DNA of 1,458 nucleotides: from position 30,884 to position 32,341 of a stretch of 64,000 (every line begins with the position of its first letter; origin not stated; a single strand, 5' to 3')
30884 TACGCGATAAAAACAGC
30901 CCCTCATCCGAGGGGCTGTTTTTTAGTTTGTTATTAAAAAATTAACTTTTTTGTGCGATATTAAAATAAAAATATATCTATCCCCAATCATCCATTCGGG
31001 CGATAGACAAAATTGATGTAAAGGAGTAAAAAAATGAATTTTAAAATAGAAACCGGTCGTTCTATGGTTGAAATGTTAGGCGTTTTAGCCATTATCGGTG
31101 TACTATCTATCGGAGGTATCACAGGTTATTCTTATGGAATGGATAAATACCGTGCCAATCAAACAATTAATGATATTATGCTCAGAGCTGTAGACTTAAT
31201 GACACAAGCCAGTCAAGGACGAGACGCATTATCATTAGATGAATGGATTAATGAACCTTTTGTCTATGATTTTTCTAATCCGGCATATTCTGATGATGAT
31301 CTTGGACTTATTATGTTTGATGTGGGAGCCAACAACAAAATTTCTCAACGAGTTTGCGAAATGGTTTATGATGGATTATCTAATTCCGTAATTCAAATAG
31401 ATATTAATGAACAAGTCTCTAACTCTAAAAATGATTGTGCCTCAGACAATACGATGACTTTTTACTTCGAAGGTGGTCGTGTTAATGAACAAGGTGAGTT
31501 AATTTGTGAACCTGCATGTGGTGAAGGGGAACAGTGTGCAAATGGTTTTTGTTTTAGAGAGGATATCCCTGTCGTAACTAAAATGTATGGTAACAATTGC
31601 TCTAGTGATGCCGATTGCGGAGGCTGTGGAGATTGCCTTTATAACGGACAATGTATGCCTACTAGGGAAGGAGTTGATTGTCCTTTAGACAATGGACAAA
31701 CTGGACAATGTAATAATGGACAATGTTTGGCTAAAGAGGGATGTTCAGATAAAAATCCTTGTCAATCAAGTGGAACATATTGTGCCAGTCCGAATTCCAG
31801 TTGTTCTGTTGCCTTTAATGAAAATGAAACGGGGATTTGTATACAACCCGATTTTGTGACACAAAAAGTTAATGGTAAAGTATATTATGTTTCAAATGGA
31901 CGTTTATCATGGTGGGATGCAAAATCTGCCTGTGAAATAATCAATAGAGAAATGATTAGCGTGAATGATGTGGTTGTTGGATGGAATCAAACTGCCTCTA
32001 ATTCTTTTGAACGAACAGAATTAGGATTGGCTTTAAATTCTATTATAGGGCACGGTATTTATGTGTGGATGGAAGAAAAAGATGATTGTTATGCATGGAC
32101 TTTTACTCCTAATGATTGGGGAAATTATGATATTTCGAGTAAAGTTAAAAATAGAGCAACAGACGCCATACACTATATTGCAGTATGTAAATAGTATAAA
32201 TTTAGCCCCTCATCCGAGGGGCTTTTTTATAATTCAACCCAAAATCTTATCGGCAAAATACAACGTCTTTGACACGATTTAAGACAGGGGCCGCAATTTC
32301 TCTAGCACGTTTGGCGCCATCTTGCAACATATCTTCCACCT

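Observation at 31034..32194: Pilin-like protein carrying EGF-like Cys-rich modules and a C-type-lectin-like domain: a lectin-tipped pilin?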

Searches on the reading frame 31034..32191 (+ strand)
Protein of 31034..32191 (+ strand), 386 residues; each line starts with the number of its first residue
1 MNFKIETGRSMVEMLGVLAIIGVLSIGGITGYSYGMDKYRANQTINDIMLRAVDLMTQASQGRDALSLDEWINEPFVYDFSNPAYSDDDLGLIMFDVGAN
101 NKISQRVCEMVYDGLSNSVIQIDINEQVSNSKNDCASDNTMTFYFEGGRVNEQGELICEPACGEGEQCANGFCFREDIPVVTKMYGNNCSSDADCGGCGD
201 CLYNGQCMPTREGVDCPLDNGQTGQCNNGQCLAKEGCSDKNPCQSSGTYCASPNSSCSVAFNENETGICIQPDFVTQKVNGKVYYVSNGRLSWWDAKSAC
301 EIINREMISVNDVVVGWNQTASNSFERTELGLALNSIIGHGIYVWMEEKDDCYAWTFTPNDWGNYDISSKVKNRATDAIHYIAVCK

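Call 3: search_protein_families(library=pfam, proteins=[window:31034-32191:+], max_evalue=1)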
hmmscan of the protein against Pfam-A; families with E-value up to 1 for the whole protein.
window:31034-32191:+ (386 aa): 1 family
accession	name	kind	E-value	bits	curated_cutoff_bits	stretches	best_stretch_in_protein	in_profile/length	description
PF07963.17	N_methyl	-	0.47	10.6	21.2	1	10-27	8-25/27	Prokaryotic N-terminal methylation motif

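Call 4: search_protein_families(library=ncbifam, proteins=[window:31034-32191:+], max_evalue=1)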
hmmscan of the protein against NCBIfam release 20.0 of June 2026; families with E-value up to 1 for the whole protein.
window:31034-32191:+ (386 aa): 2 families
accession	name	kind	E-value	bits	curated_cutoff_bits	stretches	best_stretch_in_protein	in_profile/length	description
NF007800.0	PRK10506.1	equivalog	0.05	13.4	158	1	4-49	6-51/163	prepilin peptidase-dependent protein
NF002503.0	PRK01844.1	equivalog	0.095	12.6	135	1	14-53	8-47/73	YneF family protein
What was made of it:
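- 31034..31057 (+): Predicted 8-residue leader peptide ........, with inferred prepilin-peptidase cleavage after G8. Sub-threshold N_methyl and PRK10506 hits, calls 3, 4.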

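Call 6: find_homologous_proteins(query=window:31034-32191:+)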
Query window:31034-32191:+ (386 aa): 3046 proteins with E <= 0.001 among 4222 candidates; the best 120 are listed.
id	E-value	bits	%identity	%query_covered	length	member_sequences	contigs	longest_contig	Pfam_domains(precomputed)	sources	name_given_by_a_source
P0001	8.5e-267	903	100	100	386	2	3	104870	-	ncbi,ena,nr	ncbi:MAG: hypothetical protein IKV03_05795 [Alphaproteobacteria bacterium]|nr:hypothetical protein [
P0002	1.5e-186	639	73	99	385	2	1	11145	-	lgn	-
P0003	6.3e-115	403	56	92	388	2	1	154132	-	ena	-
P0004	1.4e-96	342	49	90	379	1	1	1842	-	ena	-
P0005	9.2e-96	340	48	99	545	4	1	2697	-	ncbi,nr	ncbi:MAG: hypothetical protein IKY98_02755 [Alphaproteobacteria bacterium]|nr:hypothetical protein [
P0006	1.5e-95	339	50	91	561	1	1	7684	-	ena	-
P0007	5.5e-95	337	47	94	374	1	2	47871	-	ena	-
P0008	7.4e-94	333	50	89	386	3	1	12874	-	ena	-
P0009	9.9e-94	333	49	87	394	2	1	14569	-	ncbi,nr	ncbi:MAG: hypothetical protein IKY98_00685 [Alphaproteobacteria bacterium]|nr:hypothetical protein [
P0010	3.6e-92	328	48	90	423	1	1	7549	-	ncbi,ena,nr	ncbi:MAG: hypothetical protein IKY98_00100 [Alphaproteobacteria bacterium]|nr:hypothetical protein [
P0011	8.3e-91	323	46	99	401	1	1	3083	-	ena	-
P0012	1.3e-90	323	49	89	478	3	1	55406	-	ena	-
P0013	1.5e-90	323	45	91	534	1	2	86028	-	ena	-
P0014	2.0e-90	322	45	93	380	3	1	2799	-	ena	-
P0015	2.3e-90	322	52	78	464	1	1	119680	-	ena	-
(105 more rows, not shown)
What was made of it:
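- Checked: 3046 database homologs have E <= 1e-3, including an exact match annotated 'hypothetical protein' in a MAG labelled Alphaproteobacteria bacterium (call 6).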

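Call 10: search_solved_structures(query=A1, max_evalue=10, show_alignments=2)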
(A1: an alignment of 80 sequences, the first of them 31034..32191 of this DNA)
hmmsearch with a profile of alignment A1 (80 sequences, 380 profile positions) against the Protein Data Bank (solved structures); distinct sequences matched with E-value up to 10: 18.
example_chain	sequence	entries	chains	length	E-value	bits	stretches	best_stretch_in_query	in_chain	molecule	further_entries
9mve_K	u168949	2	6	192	0.0068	18.7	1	258-309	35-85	DC-SIGN CRD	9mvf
7nl6_A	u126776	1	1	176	0.013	17.8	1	262-309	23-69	DC-SIGN, CRD domain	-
2b6b_D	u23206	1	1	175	0.014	17.7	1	262-309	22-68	CD209 antigen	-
1sl5_A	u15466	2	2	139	0.016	17.5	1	264-309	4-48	mDC-SIGN1B type I isoform | CD209 antigen, DCSIGN-CRD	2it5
7nl7_A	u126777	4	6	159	0.019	17.2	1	264-309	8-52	DC-SIGN, CRD domain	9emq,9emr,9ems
1k9i_A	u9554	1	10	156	0.021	17.1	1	264-309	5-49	mDC-SIGN1B type I isoform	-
1sl4_A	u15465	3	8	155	0.023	17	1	264-309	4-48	mDC-SIGN1B type I isoform | CD209 antigen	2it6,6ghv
2xr6_A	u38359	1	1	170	0.037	16.3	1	274-309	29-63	CD209 ANTIGEN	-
2xr5_A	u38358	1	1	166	0.064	15.5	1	274-309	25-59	CD209 ANTIGEN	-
5b1w_A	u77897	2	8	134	0.29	13.3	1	274-306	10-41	C-type lectin domain family 4 member A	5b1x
6jjj_A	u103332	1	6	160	0.41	12.9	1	271-307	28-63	C-type lectin domain family 4 member F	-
7ne8_A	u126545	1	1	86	0.53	12.5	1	187-236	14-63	tick salivary protein BSAP1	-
6py1_A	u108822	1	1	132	0.63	12.2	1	272-305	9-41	C-type lectin domain family 10 member A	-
6puv_A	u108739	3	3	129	0.67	12.2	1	272-305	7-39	C-type lectin domain family 10 member A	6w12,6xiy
8th8_L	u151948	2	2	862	0.77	12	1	62-130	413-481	AAA family ATPase CDC48 subfamily protein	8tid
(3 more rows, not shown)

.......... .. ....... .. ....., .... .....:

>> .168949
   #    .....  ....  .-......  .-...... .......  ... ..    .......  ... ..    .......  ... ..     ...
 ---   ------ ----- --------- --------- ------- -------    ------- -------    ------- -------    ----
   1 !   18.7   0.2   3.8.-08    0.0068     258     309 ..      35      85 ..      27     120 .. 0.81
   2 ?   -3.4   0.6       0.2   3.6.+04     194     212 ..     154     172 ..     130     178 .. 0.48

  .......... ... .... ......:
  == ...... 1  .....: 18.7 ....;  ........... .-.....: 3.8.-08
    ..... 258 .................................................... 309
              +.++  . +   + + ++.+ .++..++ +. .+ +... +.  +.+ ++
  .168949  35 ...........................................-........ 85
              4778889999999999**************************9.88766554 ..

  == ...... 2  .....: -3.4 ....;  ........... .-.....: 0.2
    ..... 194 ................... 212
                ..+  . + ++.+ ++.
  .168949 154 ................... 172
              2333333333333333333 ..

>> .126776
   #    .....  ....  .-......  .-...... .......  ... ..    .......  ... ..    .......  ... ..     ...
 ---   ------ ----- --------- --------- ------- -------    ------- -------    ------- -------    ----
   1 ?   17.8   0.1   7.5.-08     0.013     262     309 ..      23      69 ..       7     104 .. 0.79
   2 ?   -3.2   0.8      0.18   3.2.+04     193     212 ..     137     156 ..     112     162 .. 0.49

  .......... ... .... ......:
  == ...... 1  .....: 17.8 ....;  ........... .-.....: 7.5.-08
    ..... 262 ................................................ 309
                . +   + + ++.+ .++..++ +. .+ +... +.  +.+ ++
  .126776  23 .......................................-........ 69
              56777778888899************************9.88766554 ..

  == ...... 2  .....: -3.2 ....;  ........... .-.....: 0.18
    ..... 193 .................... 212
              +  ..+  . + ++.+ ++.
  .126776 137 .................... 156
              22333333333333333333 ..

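Call 17: predict_structure(alignment_id=A1)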
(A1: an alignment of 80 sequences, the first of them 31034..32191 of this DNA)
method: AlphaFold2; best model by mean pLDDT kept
length: 386 residues; sequences in the alignment: 80
mean_pLDDT: 86.6   pTM: 0.63
mean pLDDT of the five models: 86.6, 86.2, 85.2, 84.1, 83.0
residues with pLDDT >= 90: 259; 70-90: 77; 50-70: 23; < 50: 27
segments of 3 or more residues with pLDDT < 50: 1-4, 6-10, 12-27
pLDDT, mean of each block of 10 residues (from residue 1): 43 45 49 87 94 90 90 92 86 94 97 91 95 97 79 56 74 75 80 92 92 94 94 95 93 96 96 93 93 97 95 93 87 92 96 95 89 86 97
secondary structure, 60 per line:
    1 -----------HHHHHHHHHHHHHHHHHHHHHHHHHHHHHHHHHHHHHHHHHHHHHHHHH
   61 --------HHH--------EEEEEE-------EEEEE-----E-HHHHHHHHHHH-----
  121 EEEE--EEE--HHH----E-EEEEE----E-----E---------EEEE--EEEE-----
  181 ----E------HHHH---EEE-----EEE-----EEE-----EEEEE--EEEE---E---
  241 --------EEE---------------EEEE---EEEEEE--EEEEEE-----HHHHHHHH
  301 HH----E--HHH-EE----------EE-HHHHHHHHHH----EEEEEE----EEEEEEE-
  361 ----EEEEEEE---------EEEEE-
elements in order: H12-60 E80-85 E93-97 H105-115 E121-124 E127-129 E141-145 E166-169 E172-175 H192-195 E199-201 E207-209 E215-217 E223-227 E230-233 E249-251 E267-270 E274-279 E282-287 H293-302 H329-338 E343-348 E353-359 E365-371 E381-385
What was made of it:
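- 31058..31213 (+): Mature N-terminus (R+1, E+5) and the long alpha1 helix (residues 9-60), which would form the assembly interface. AF2 helix 12-60, call 17.
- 31214..31483 (+): Globular pilin head (residues 61-150) with the invariant pair C108/C135. pLDDT 86-97, call 17.
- On Type IV pilin / class III signal peptide protein: AF2 helix 12-60 plus sheet, pLDDT 86-97 (call 17).
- On C-type lectin proper (calcium-dependent carbohydrate-recognition domain): Strands 343-348 and 353-359 are 4 residues apart (call 17).
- The AF2 model has mean pLDDT 86.6 (call 17). The first 27 residues of the model have pLDDT below 50 (call 17).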

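Call 19: fold_search(model_id=the predicted structure, library=pdb)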
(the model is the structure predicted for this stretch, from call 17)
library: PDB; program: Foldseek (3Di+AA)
matches with E <= 10: 225; with E <= 0.001: 0
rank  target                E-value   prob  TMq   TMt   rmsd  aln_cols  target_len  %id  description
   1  3g8l_C                4.4e-02  0.75  0.17  0.36   8.2       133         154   14  Crystal structure of murine natural killer cell receptor, Ly49L4 (released 2009-11-17)
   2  4u99_B                2.0e-01  0.25  0.14  0.22   7.4       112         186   12  Crystal structure of an H-NOX protein from S. oneidensis in the Fe(II) ligation state, Q154A/Q155A/K156A mutant (released 2014-10-01)
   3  4u9b                  2.0e-01  0.21  0.14  0.23   7.3       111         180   14  Crystal structure of an H-NOX protein from S. oneidensis in the Fe(II)NO ligation state (released 2014-10-01)
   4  3ncx_B                2.5e-01  0.16  0.14  0.26  14.9       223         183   10  Crystal structure of EHEC O157:H7 intimin mutant (released 2011-01-05)
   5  5lgk_E                2.9e-01  0.60  0.18  0.56   4.9       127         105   13  Crystal structure of the human IgE-Fc bound to its B cell receptor derCD23 (released 2017-04-05)
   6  5lgk_F                3.5e-01  0.54  0.18  0.55   4.9       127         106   13  Crystal structure of the human IgE-Fc bound to its B cell receptor derCD23 (released 2017-04-05)
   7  4u99_A                3.5e-01  0.16  0.14  0.22   7.4       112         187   13  Crystal structure of an H-NOX protein from S. oneidensis in the Fe(II) ligation state, Q154A/Q155A/K156A mutant (released 2014-10-01)
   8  3ncx_A                3.7e-01  0.13  0.14  0.25  15.0       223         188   10  Crystal structure of EHEC O157:H7 intimin mutant (released 2011-01-05)
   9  1qo3_C                3.9e-01  0.35  0.15  0.41  10.0       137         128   12  Complex between NK cell receptor Ly49A and its MHC class I ligand H-2Dd (released 2000-01-02)
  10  1qo3_D                4.4e-01  0.23  0.16  0.42   8.9       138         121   14  Complex between NK cell receptor Ly49A and its MHC class I ligand H-2Dd (released 2000-01-02)
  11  3g8l_D                4.9e-01  0.20  0.14  0.31   9.3       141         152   13  Crystal structure of murine natural killer cell receptor, Ly49L4 (released 2009-11-17)
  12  3g8l_B                5.5e-01  0.21  0.16  0.34   9.9       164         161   10  Crystal structure of murine natural killer cell receptor, Ly49L4 (released 2009-11-17)
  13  8umo_J                6.6e-01  0.51  0.18  0.53   4.7       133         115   12  Murine CD94-NKG2A receptor in complex with Qa-1b presenting AMAPRTLLL (released 2024-01-17)
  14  6jli                  7.0e-01  0.25  0.16  0.44   9.6       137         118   14  Crystal structure of CTLD7 domain of human PLA2R (released 2019-07-17)
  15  3g8l_A                8.3e-01  0.13  0.16  0.31   9.6       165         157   12  Crystal structure of murine natural killer cell receptor, Ly49L4 (released 2009-11-17)
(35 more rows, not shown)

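Call 28: search_protein_families(library=pfam, alignment_id=A1, max_evalue=1)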
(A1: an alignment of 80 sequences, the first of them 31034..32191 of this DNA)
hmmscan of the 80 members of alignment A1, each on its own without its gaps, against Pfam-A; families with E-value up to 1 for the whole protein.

A. member 1, window:31034-32191:+ (386 aa): 1 family
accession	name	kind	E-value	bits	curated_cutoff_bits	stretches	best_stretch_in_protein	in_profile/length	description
PF07963.17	N_methyl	-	0.47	10.6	21.2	1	10-27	8-25/27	Prokaryotic N-terminal methylation motif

B. families by the number of members that match (of 80 scanned): 22 families
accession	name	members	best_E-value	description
PF07963.17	N_methyl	31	0.038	Prokaryotic N-terminal methylation motif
PF04706.18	Dickkopf_N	6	0.016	Dickkopf N-terminal cysteine-rich region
PF23416.1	DUF7107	6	0.021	Domain of unknown function (DUF7107)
PF03699.18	UPF0182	4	0.12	Uncharacterised protein family (UPF0182)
PF07603.17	Lcl_C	2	0.22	Lcl C-terminal domain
PF08444.16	Gly_acyl_tr_C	1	0.016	Aralkyl acyl-CoA:amino acid N-acyltransferase, C-terminal region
PF01473.26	Choline_bind_1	1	0.036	Putative cell wall binding repeat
PF18203.6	IPTL-CTERM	1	0.063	IPTL-CTERM motif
PF10886.13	DUF2685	1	0.069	Protein of unknown function (DUF2685)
PF10008.16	DUF2251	1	0.08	Uncharacterized protein conserved in bacteria (DUF2251)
PF25090.1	DUF7805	1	0.12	Domain of unknown function (DUF7805)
PF19765.4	DUF6252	1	0.13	Family of unknown function (DUF6252)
PF03456.24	uDENN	1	0.13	uDENN domain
PF15186.11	TEX13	1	0.14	Testis-expressed sequence 13 protein family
PF08803.17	ydhR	1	0.14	Putative mono-oxygenase ydhR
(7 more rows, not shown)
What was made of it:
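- On Type IV pilin / class III signal peptide protein: Weak N_methyl hits appear in 31 of 80 members, best E 0.038 (call 28).
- On EGF-like domain: Among 80 members there is one weak EGF_TEN hit at E 0.48 (call 28).
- Pfam and NCBIfam pilin-signal models score below their cut-offs (calls 3, 4, 28).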

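Call 29: find_related_loci(query=A1, collection=genome_contigs, flank=10000)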
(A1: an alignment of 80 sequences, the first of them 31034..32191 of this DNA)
Query A1 (386 aa) in genome_contigs; peptide patterns used: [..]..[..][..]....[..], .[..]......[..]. (x = any residue, [..] = any of these).
595 stretches matched a pattern (row limit reached: there are more); 570 encode a relative of the query (tblastn E <= 1e-3); the best 80 are kept; 79 distinct loci.
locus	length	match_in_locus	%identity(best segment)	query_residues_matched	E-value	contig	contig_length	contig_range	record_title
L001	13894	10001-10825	50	1-315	6e-81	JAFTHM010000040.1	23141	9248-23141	MAG: Alphaproteobacteria bacterium isolate RGIG3823 Roe_deer_Cecum-1__c195847, whole genome shotgun sequence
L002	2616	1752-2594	47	1-319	1e-74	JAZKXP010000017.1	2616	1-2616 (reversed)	MAG: Alphaproteobacteria bacterium isolate T1900045117_TC20190111.MAGScoT_cleanbin_000024 SGB_4816_k141_3244721, whole g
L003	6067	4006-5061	39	6-352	3e-66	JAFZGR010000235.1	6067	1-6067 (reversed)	MAG: Alphaproteobacteria bacterium isolate RGIG7750 Water_buffalos_Rectum-5__c616035, whole genome shotgun sequence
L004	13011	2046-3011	41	2-318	3e-62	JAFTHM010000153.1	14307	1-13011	MAG: Alphaproteobacteria bacterium isolate RGIG3823 Roe_deer_Cecum-1__c733851, whole genome shotgun sequence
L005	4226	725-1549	39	1-334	9e-61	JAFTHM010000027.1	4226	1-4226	MAG: Alphaproteobacteria bacterium isolate RGIG3823 Roe_deer_Cecum-1__c110127, whole genome shotgun sequence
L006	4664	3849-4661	44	6-282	1e-56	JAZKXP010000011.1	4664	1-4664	MAG: Alphaproteobacteria bacterium isolate T1900045117_TC20190111.MAGScoT_cleanbin_000024 SGB_4816_k141_2343442, whole g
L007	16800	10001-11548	33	1-347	9e-41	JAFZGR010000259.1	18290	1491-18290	MAG: Alphaproteobacteria bacterium isolate RGIG7750 Water_buffalos_Rectum-5__c671427, whole genome shotgun sequence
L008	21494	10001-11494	40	6-385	1e-76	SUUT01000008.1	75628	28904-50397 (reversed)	MAG: Alphaproteobacteria bacterium isolate SIG53 NODE_8316_length_75628_cov_10.580482, whole genome shotgun sequence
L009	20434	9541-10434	36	4-287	1e-37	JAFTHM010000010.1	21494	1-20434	MAG: Alphaproteobacteria bacterium isolate RGIG3823 Roe_deer_Cecum-1__c30470, whole genome shotgun sequence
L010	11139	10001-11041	32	5-386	3e-41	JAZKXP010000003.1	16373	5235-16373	MAG: Alphaproteobacteria bacterium isolate T1900045117_TC20190111.MAGScoT_cleanbin_000024 SGB_4816_k141_1409771, whole g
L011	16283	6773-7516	39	2-231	8e-37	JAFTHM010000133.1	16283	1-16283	MAG: Alphaproteobacteria bacterium isolate RGIG3823 Roe_deer_Cecum-1__c657417, whole genome shotgun sequence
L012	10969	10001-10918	31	1-337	9e-37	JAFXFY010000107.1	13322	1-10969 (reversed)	MAG: Alphaproteobacteria bacterium isolate RGIG6380 Sheep_Rectum-5__c395276, whole genome shotgun sequence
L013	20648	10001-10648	36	3-241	1e-30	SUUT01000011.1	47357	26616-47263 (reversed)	MAG: Alphaproteobacteria bacterium isolate SIG53 NODE_17190_length_47357_cov_10.709083, whole genome shotgun sequence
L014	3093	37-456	48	1-146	1e-28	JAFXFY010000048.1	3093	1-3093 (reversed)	MAG: Alphaproteobacteria bacterium isolate RGIG6380 Sheep_Rectum-5__c171473, whole genome shotgun sequence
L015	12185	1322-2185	31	6-305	6e-28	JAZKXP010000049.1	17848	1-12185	MAG: Alphaproteobacteria bacterium isolate T1900045117_TC20190111.MAGScoT_cleanbin_000024 SGB_4816_k141_1721540, whole g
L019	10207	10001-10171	75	5-61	6e-22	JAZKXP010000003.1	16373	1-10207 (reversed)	MAG: Alphaproteobacteria bacterium isolate T1900045117_TC20190111.MAGScoT_cleanbin_000024 SGB_4816_k141_1409771, whole g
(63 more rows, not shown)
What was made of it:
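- There are 3046 homologs (call 6) and at least 570 loci in species-representative genomes (call 29).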

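Call 32: search_protein_families(library=pfam, proteins=[L019:428-1576:+, L019:1645-2535:+, L019:2522-4168:+, L019:4188-5504:+, L019:5455-6465:+, L019:6480-8531:+, L019:8549-9682:+], max_evalue=0.01)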
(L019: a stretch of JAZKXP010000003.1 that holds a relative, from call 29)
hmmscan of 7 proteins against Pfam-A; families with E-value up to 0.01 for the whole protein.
L019:428-1576:+ (383 aa): 0 families

L019:1645-2535:+ (297 aa): 1 family
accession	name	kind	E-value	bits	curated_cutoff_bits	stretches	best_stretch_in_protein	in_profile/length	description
PF10671.14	TcpQ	-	6.3e-18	65.1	27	1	213-290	2-79/80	Toxin co-regulated pilus biosynthesis protein Q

L019:2522-4168:+ (549 aa): 1 family
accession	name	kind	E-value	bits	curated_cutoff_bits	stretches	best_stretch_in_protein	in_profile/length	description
PF00263.26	Secretin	-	4.4e-11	43.1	27.5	1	345-536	3-168/169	Bacterial type II and III secretion system protein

L019:4188-5504:+ (439 aa): 1 family
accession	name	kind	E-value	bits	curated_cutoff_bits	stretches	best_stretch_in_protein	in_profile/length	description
PF06864.17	PAP_PilO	-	1.6e-29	103.5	26.7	1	31-438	2-419/419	Pilin accessory protein (PilO)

L019:5455-6465:+ (337 aa): 0 families

L019:6480-8531:+ (684 aa): 2 families
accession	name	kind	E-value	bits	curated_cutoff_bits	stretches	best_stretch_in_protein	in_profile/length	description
PF00437.27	T2SSE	-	1.1e-63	215.6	24.9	1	264-676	3-370/370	Type II/IV secretion system protein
PF25199.1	nSTAND_NTPase5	-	0.0016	18.7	34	1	419-451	41-73/145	Novel STAND NTPase 5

L019:8549-9682:+ (378 aa): 1 family
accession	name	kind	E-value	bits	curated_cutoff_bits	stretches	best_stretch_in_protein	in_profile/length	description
PF00482.28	T2SSF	-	1e-24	87.3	25.2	2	245-363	3-122/125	Type II secretion system (T2SS), protein F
